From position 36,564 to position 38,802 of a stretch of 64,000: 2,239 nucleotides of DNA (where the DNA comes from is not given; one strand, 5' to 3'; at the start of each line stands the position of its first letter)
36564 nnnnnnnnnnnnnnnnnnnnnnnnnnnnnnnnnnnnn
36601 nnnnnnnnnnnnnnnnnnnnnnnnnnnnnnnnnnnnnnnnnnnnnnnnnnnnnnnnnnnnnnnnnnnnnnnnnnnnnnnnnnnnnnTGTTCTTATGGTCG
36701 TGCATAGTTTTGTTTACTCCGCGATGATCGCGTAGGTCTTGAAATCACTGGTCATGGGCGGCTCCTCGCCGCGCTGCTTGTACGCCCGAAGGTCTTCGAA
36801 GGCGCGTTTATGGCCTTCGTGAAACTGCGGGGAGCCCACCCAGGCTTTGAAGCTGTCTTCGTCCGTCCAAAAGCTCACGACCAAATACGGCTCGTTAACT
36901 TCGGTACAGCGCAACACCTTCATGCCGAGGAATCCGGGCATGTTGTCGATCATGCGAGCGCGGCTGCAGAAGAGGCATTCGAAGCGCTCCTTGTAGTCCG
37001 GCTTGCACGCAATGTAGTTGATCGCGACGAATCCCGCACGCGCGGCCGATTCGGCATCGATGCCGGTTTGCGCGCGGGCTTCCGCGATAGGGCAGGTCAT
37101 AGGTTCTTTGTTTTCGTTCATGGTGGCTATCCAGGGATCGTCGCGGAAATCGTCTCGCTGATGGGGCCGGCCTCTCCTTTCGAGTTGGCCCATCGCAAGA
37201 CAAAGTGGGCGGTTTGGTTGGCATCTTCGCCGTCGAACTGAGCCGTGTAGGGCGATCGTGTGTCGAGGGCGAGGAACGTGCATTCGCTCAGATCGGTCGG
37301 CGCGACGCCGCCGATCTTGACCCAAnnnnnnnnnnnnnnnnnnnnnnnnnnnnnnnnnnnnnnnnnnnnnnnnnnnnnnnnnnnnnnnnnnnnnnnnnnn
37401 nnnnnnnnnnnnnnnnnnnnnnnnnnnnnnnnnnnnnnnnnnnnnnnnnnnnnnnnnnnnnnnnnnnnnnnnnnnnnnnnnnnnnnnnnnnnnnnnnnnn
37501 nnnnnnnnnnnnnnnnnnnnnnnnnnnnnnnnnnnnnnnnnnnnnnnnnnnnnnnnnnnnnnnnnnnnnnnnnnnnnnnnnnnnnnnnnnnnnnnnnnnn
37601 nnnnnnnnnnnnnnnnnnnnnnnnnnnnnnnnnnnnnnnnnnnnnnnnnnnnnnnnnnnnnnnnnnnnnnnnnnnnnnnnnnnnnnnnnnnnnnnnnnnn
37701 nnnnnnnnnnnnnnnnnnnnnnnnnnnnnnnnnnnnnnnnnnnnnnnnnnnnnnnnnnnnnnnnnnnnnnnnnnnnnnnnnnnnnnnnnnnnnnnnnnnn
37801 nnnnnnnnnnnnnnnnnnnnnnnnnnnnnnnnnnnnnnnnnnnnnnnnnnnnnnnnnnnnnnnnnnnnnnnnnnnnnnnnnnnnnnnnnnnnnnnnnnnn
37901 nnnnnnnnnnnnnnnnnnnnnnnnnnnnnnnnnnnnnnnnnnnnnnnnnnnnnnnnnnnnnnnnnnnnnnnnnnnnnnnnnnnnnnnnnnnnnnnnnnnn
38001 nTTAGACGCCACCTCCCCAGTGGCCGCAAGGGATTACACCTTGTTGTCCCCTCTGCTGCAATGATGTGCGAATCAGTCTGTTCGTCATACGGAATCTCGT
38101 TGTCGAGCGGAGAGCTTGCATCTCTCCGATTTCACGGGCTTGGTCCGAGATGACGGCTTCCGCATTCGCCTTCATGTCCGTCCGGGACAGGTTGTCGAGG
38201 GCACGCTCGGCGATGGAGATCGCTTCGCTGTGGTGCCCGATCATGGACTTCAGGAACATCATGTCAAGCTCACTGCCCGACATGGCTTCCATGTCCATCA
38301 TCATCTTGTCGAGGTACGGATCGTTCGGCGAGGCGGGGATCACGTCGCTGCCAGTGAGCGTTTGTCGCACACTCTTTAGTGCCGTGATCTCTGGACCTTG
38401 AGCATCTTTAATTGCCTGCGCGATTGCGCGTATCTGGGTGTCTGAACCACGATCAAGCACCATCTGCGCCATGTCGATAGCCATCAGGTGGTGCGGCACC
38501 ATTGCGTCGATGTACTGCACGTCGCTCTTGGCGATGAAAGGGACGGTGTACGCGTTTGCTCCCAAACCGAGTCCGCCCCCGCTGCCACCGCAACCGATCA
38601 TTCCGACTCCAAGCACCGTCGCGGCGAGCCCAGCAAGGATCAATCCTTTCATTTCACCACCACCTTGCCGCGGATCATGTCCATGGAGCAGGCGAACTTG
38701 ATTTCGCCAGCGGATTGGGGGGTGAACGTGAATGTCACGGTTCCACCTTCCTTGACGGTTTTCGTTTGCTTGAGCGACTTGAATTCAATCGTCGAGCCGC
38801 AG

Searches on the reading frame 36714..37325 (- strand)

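Call 33: search_protein_families(library=pfam, proteins=[window:36714-37325:-], max_evalue=0.01)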
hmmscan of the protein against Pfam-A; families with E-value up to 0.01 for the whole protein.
window:36714-37325:- (203 aa): 1 family
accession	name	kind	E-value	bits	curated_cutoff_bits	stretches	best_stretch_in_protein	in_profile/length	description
PF03992.22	ABM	-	1.7e-18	67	23.1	1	99-174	2-78/78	Antibiotic biosynthesis monooxygenase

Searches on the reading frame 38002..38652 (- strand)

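Call 33: search_protein_families(library=pfam, proteins=[window:38002-38652:-], max_evalue=0.01)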
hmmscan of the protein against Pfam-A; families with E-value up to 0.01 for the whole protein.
window:38002-38652:- (216 aa): 2 families
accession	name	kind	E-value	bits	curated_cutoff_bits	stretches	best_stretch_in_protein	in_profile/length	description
PF03713.19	DUF305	-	3.3e-30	105.6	27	1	44-181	1-150/151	Domain of unknown function (DUF305)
PF13628.12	DUF4142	-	4.8e-09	37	27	1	43-168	2-125/138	Domain of unknown function (DUF4142)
